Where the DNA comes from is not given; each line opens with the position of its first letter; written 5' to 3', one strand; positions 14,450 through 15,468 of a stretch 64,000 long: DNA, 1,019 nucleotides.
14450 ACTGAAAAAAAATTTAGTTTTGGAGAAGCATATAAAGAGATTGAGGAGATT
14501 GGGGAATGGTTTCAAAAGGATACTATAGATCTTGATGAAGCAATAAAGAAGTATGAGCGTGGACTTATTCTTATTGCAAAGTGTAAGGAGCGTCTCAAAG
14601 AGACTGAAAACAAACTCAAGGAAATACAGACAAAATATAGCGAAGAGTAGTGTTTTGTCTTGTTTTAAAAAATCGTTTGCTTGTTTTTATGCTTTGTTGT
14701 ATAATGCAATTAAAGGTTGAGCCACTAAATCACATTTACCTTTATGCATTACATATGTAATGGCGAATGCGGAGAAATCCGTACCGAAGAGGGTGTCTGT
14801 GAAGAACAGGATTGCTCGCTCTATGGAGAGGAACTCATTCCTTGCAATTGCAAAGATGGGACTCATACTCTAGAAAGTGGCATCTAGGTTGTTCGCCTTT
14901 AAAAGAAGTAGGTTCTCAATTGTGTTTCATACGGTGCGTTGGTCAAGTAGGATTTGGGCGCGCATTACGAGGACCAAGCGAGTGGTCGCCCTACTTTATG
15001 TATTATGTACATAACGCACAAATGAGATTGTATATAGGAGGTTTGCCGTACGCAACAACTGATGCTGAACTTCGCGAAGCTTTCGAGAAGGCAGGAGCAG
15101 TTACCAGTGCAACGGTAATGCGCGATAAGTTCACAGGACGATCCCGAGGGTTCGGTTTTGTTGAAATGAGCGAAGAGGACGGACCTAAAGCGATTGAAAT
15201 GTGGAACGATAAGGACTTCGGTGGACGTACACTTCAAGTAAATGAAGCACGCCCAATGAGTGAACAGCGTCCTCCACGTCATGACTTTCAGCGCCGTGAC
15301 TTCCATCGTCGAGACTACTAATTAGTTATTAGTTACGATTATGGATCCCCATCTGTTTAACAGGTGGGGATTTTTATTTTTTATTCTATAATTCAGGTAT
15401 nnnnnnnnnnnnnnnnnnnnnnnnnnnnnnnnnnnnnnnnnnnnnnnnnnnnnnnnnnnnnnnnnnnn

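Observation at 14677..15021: Strong promoter plus ~310-nt GC-rich structured leader upstream of an RRM RNA-binding protein gene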

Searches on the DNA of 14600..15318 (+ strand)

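Call 4: search_rna_families(source=window, start=14600, end=15100, threshold=evalue, max_evalue=10, show_alignments=3)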
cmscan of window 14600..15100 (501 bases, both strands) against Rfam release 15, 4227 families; matches with E-value up to 10: 3.
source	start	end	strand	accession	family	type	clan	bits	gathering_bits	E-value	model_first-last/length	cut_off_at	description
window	15015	15085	+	RF00277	SNORD49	Gene; snRNA; snoRNA; CD-box;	CL00062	14.7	37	0.6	1-71/71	no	Small nucleolar RNA SNORD49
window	14786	14947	+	RF02188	ST7-OT4_2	Gene; lncRNA;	-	13.3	55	5.4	1-172/172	no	ST7 overlapping transcript 4 conserved region 2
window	14600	14632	-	RF00602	SCARNA21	Gene; snRNA; snoRNA; scaRNA;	-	11.7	60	5.8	1-33/140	3'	Small Cajal body specific RNA 21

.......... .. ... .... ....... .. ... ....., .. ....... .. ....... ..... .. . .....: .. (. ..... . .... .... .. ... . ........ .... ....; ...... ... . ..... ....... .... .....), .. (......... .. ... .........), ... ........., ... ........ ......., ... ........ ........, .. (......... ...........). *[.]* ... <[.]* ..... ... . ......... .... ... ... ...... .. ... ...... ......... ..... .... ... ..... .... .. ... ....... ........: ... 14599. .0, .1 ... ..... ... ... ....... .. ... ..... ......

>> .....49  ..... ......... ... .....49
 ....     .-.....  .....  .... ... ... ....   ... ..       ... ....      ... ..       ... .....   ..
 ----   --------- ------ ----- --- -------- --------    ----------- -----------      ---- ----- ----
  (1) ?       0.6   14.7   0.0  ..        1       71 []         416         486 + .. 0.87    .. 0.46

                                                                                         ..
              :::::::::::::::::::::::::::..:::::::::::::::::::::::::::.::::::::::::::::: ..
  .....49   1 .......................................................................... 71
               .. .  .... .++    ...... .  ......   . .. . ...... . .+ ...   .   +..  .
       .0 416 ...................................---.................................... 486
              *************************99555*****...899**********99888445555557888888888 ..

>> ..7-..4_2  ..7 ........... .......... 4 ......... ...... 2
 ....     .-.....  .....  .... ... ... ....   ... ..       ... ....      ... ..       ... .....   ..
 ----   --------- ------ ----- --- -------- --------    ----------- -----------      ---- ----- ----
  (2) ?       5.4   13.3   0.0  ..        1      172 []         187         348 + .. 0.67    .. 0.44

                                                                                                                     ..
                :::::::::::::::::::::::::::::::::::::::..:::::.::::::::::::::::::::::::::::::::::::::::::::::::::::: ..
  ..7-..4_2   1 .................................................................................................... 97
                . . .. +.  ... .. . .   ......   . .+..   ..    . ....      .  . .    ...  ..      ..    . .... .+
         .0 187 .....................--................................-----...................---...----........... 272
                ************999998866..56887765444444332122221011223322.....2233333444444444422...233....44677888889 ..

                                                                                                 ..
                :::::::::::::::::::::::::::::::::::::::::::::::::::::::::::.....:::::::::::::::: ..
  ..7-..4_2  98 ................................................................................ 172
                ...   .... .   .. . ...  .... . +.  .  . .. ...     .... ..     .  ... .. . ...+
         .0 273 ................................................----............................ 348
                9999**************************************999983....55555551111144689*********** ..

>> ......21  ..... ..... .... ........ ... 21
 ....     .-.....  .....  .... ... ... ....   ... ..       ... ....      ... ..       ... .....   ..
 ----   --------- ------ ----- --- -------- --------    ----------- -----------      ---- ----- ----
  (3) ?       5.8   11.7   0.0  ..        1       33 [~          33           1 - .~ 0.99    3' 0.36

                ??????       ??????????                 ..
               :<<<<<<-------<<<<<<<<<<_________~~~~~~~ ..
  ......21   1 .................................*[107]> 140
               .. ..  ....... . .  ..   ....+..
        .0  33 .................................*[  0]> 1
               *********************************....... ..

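Call 16: search_rna_families(sources=[L002, L003, L004, L005, L006, L007, L008, L009, L010, L011, L012, L013, L014, L015, L016, L018, L019], threshold=gathering)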
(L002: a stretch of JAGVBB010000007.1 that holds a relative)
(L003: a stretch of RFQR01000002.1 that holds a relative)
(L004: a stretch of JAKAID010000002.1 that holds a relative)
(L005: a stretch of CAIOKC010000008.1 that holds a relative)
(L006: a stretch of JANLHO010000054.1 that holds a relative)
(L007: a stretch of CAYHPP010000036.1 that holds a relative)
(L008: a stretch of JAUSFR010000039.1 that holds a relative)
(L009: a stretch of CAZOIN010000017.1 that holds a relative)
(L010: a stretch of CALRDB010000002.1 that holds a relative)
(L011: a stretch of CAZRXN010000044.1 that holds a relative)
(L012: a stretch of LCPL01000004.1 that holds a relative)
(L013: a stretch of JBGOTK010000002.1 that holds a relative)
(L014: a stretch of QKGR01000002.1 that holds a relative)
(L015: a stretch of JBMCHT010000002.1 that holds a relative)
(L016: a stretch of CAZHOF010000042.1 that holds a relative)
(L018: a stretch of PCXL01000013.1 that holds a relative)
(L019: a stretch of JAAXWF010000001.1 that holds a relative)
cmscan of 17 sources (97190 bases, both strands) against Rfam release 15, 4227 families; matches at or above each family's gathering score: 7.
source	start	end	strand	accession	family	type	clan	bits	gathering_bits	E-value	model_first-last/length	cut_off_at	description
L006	134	205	-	RF00005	tRNA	Gene; tRNA;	CL00001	72.4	29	1e-13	1-71/71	no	tRNA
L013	4099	4169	+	RF00005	tRNA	Gene; tRNA;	CL00001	71.1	29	2.4e-13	1-71/71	no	tRNA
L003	2359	2431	-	RF00005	tRNA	Gene; tRNA;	CL00001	68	29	1.7e-12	1-71/71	no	tRNA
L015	3339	3410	+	RF00005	tRNA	Gene; tRNA;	CL00001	67.9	29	1.8e-12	1-71/71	no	tRNA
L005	2179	2251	+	RF00005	tRNA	Gene; tRNA;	CL00001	67.7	29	2.1e-12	1-71/71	no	tRNA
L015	2271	2354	+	RF00005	tRNA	Gene; tRNA;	CL00001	61.7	29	9e-11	1-71/71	no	tRNA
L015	2494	2575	+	RF00005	tRNA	Gene; tRNA;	CL00001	58.2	29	8.4e-10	1-71/71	no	tRNA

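Call 36: build_rna_model(alignment_id=A4, structure=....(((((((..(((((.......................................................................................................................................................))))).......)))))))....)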
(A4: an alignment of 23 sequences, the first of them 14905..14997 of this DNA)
Model R1 built from alignment A4 (23 sequences, 192 columns); structure: as given.
model positions 83; base pairs 12; branch points 0; effective number of sequences 23; information 0.518 bits per position. Calibrated on 0.2 Mb of random sequence (short: E-values are rough).
structure used (alignment columns):
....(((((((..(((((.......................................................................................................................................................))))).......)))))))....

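Call 37: search_with_rna_model(model_id=R1, sources=[window, L001, L002, L003, L004, L005, L006, L007, L008, L009, L010, L011, L012, L013, L014, L015, L016, L017, L018, L019, L020, L021, L022, L023, L024, L025, L026, L027, L028, L029, L030, L031, L032, L033, L034, L035, L036, L037, L038, L039, L040, L041, L042, L043, L044, L045, L046, L047, L048, L049, L050, L051, L052, L053, L054, L055, L056, L057, L058, L059, L060, L061, L062, L063, L064, L065, L066, L067, L068, L069, L070, L071, L072, L073, L074, L075, L076, L077, L078, L079, L080, L081, L082, L083, L084, L085, L086, L087, L088, L089, L090, L091, L092, L093, L094, L095, L096, L097, L098, L099], max_evalue=1, make_alignment=true)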
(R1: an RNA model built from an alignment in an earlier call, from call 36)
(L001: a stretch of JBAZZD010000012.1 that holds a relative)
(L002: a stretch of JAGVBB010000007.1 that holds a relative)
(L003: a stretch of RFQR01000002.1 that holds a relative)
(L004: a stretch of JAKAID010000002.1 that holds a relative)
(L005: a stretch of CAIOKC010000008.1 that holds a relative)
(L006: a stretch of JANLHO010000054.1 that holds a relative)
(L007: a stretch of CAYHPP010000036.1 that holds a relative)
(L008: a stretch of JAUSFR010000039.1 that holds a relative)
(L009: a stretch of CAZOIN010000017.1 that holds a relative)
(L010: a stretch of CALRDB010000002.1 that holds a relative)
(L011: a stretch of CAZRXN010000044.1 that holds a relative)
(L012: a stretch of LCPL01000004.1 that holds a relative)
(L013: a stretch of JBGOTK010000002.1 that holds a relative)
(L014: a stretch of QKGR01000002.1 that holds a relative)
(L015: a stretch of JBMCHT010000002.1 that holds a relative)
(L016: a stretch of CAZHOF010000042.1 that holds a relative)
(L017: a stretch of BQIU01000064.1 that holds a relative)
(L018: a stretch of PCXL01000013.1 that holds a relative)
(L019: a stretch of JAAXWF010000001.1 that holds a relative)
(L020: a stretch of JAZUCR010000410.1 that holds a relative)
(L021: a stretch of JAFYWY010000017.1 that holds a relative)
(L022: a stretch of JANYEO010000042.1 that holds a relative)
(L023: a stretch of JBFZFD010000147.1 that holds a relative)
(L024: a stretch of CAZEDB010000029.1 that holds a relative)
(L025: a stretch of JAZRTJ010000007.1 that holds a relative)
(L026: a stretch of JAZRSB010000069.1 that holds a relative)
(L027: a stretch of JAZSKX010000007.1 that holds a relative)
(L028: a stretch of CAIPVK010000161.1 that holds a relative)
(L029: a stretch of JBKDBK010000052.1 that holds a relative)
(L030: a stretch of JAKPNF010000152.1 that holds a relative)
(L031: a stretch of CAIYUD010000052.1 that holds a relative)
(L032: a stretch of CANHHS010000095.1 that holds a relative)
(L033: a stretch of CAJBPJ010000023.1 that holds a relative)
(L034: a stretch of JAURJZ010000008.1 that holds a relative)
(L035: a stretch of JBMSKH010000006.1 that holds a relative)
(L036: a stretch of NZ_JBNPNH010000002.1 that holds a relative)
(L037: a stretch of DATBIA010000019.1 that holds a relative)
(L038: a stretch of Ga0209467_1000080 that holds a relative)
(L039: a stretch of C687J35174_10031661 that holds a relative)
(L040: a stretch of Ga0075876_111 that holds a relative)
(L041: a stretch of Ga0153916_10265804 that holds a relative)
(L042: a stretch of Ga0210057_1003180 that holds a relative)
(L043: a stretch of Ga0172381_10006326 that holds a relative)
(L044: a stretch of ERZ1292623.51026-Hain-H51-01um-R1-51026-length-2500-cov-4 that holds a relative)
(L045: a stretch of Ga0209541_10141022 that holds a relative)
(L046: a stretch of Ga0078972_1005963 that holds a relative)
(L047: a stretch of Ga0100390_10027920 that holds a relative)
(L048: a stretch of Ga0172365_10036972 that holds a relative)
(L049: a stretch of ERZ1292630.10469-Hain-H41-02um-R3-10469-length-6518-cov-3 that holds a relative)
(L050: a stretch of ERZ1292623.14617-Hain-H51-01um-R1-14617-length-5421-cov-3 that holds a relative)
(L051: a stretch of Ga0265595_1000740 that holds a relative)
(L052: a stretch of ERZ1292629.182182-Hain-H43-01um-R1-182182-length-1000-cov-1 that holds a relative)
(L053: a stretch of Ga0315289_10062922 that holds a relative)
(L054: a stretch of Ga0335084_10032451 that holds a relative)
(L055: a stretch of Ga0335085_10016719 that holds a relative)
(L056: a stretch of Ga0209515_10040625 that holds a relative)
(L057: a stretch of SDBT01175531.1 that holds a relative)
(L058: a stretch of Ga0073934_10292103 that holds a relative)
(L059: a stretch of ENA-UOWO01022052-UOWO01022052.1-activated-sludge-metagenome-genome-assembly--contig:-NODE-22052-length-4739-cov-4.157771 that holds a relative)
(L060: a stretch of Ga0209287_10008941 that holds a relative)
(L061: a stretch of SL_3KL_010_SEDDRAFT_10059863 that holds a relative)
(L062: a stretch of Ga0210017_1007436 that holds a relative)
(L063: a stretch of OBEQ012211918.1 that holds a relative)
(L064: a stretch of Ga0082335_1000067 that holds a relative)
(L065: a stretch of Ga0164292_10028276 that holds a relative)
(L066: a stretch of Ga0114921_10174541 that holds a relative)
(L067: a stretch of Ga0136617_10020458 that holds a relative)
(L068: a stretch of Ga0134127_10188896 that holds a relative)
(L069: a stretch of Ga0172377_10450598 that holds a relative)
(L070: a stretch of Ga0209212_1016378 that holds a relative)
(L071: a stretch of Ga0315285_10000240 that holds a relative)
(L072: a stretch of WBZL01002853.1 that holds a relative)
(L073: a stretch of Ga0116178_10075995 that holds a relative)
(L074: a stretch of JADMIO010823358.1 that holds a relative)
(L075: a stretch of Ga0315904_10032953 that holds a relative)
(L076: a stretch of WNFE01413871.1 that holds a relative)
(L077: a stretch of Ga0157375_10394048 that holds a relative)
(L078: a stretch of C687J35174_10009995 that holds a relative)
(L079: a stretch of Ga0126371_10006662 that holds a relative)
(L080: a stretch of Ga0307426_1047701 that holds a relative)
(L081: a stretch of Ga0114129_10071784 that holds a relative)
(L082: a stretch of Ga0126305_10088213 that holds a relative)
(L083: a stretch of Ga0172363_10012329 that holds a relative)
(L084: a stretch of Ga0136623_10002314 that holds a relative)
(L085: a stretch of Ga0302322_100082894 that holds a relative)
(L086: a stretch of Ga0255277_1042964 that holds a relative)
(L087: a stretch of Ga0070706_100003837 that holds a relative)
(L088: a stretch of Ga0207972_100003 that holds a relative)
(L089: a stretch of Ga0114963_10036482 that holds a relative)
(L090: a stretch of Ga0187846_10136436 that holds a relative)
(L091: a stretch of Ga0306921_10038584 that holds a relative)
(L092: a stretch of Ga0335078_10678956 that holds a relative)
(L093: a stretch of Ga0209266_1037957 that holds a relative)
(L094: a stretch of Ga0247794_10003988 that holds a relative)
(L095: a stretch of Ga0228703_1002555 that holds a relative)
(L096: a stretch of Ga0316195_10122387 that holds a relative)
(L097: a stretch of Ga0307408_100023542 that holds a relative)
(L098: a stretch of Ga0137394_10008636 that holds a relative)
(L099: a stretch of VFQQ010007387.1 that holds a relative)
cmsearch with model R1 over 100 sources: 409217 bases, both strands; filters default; matches with E-value up to 1: 23.
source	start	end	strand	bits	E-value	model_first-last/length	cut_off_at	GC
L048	1356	1451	+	48.4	2.3e-07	1-83/83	no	0.24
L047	1257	1404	+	48.1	2.6e-07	1-83/83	no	0.39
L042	1015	1096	+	47.9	2.9e-07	1-83/83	no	0.32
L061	1393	1471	+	47.5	3.5e-07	1-83/83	no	0.28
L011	677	757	+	46.6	5.5e-07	1-83/83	no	0.49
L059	27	110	+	46.6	5.6e-07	1-83/83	no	0.36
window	14904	14997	+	45.5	9.5e-07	1-83/83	no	0.5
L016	2870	2976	+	42.6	4.2e-06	1-83/83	no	0.55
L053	1335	1464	+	42.5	4.4e-06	1-83/83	no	0.37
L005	2903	2967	+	42.4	4.6e-06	1-83/83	no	0.48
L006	2894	2963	+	42.3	4.8e-06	1-83/83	no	0.47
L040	1368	1472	+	42.2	5e-06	1-83/83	no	0.47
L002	2885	2978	+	40.7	1.1e-05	1-83/83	no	0.49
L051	1368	1464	+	36.7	8.2e-05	1-83/83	no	0.35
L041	922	1050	+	35.1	0.00018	1-83/83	no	0.47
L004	2900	2976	+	34.8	0.00022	1-83/83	no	0.47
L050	342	416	+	34.4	0.00027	1-83/83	no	0.45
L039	1404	1463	+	32.1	0.00084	1-83/83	no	0.45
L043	1415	1465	+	30.6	0.0018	1-83/83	no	0.47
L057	1389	1459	+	26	0.019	1-83/83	no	0.27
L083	1325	1464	+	25.1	0.029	1-83/83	no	0.32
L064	1386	1462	+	20.3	0.33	1-83/83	no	0.25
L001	3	57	+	18.7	0.76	1-83/83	no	0.55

Alignment A5: 23 matches aligned to the model, 229 columns, each read 5' to 3' on its own strand. Consensus structure (alignment columns), stored with it:
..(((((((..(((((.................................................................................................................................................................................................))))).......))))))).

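Call 55: search_with_rna_model(model_id=R1, sources=[L124, L125, L126, L127, L100, L101, L102, L103, L104, L105, L106, L107, L108, L109, L110, L111, L112, L113, L114, L115, L116, L117, L118, L120, L122], max_evalue=1, show_alignments=4)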
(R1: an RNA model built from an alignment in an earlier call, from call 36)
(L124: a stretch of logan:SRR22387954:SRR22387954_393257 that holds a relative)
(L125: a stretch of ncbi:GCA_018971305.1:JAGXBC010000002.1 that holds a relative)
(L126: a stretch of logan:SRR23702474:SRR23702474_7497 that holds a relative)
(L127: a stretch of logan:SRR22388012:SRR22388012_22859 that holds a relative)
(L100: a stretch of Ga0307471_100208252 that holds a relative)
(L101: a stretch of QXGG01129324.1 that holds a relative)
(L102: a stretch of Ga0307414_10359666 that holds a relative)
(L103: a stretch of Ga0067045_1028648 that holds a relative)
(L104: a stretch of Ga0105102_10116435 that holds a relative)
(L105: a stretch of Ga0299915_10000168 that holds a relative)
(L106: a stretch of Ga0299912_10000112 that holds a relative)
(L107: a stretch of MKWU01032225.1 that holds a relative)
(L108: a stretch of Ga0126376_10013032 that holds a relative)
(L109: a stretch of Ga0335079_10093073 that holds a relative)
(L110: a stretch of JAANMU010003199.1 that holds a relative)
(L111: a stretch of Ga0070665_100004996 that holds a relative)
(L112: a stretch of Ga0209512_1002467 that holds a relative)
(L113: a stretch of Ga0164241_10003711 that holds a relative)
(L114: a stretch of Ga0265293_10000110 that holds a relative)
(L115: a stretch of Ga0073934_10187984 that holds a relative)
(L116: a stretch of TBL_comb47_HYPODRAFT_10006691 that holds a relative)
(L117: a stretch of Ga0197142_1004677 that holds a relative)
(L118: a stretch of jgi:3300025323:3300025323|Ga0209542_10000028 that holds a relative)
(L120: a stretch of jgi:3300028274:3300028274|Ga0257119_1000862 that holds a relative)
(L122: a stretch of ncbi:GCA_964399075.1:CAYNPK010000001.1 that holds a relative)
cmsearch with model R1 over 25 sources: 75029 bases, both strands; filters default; matches with E-value up to 1: 3.
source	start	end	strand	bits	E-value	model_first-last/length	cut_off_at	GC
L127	961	1096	+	27.6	0.0015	1-83/83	no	0.47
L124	1013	1112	+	26.1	0.0032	1-83/83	no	0.5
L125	999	1102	+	22.4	0.022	1-83/83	no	0.54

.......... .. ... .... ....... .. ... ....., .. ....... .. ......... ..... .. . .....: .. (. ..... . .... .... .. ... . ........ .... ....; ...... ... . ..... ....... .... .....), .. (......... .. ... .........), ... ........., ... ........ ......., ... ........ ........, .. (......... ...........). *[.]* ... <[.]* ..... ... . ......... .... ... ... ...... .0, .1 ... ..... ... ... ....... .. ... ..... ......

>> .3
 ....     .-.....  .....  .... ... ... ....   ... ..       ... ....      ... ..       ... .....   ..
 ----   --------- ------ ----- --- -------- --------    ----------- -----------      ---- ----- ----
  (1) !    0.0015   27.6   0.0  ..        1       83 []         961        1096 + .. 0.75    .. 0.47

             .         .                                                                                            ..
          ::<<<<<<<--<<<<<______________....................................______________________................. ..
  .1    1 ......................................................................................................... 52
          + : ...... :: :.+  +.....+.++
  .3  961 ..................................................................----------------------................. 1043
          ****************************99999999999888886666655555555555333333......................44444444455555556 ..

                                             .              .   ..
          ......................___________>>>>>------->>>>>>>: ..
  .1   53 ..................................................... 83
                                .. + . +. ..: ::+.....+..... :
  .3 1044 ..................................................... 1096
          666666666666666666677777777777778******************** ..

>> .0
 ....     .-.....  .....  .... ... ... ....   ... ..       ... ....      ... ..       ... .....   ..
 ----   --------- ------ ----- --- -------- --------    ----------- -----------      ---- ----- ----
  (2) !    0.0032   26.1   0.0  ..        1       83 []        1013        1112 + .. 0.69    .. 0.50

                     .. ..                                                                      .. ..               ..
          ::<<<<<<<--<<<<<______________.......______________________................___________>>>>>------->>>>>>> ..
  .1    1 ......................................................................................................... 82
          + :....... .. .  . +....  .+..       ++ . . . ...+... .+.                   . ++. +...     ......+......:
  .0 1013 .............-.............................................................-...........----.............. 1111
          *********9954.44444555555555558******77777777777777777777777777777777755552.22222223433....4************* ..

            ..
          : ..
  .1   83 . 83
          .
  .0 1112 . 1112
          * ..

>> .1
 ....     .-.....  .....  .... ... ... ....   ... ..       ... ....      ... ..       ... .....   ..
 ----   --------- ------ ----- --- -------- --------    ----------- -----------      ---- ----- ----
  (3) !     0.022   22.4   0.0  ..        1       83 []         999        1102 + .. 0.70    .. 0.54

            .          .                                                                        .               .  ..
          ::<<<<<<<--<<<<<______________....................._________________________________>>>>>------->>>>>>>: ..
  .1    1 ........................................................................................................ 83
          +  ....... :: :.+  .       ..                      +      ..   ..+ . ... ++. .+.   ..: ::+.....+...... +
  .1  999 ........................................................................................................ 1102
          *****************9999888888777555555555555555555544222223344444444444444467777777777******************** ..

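Call 57: search_rna_families(sources=[L124, L125, L127, L043, L051, L008, L005], threshold=evalue, max_evalue=1)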
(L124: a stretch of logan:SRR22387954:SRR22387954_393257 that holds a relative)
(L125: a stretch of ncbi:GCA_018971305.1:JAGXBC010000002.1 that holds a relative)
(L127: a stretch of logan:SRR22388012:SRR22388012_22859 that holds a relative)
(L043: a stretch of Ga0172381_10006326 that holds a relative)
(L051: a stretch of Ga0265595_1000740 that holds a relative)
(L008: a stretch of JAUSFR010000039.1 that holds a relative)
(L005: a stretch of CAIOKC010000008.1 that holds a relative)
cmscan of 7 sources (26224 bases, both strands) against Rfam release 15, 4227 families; matches with E-value up to 1: 9.
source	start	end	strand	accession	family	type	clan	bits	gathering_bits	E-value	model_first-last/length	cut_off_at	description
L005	2179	2251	+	RF00005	tRNA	Gene; tRNA;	CL00001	67.7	29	5.6e-13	1-71/71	no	tRNA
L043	2281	2351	+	RF00005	tRNA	Gene; tRNA;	CL00001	61.7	29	2.5e-11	1-71/71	no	tRNA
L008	439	512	+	RF04138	mir-9243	Gene; miRNA;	-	28.2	83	0.09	1-86/86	no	mir-9243 microRNA precursor family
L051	937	1044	-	RF02158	NPPA-AS1_3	Gene; lncRNA;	-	28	55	0.011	1-108/108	no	NPPA antisense RNA 1 conserved region 3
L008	4005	4113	-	RF00931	mir-879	Gene; miRNA;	-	27.5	90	0.063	1-74/74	no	mir-879 microRNA precursor family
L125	1496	1591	+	RF02621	BSnc120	Gene; sRNA;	-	24.4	114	0.15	1-88/88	no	Brucella sRNA 120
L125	1525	1602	-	RF02621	BSnc120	Gene; sRNA;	-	22.4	114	0.63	1-88/88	no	Brucella sRNA 120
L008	2412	2443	+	RF02225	sX6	Gene; sRNA;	-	19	40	0.39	292-323/342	no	Proteobacterial sRNA sX6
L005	281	342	+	RF01926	mir-981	Gene; miRNA;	-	18.5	51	0.84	1-86/86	no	mir-981 microRNA precursor family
